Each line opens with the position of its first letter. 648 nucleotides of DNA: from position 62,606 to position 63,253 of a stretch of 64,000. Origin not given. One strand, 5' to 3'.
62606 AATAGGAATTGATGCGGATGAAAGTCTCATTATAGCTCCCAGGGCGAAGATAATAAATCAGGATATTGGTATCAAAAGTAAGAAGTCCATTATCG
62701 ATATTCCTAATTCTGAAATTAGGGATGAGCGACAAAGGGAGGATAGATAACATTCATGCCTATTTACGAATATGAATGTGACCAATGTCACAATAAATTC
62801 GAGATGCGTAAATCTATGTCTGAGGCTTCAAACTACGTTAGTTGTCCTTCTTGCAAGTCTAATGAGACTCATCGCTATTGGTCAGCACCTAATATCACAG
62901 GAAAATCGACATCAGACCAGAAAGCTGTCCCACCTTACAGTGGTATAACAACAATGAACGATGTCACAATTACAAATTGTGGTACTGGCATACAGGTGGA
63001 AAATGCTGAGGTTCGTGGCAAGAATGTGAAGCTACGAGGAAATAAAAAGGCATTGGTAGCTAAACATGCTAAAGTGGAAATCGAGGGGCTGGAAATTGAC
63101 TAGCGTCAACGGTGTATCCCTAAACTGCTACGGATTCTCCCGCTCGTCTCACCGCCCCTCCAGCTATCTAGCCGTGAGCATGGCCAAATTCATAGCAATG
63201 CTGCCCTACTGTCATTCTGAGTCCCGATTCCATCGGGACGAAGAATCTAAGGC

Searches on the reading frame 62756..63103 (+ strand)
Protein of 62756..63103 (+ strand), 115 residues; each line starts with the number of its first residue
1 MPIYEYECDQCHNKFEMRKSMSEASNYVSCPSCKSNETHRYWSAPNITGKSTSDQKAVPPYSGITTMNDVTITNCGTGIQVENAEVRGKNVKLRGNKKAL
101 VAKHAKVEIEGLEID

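Call 67: search_protein_families(library=pfam, proteins=[window:62756-63103:+], max_evalue=0.001)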
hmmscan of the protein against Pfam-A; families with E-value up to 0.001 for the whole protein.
window:62756-63103:+ (115 aa): 2 families
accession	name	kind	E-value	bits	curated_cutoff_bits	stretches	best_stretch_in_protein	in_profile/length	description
PF09723.15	Zn_ribbon_8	-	1.3e-12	48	34.4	1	1-40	1-39/41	Zinc ribbon domain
PF06676.16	DUF1178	-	0.00032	21.5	31.6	1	4-61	4-66/147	Protein of unknown function (DUF1178)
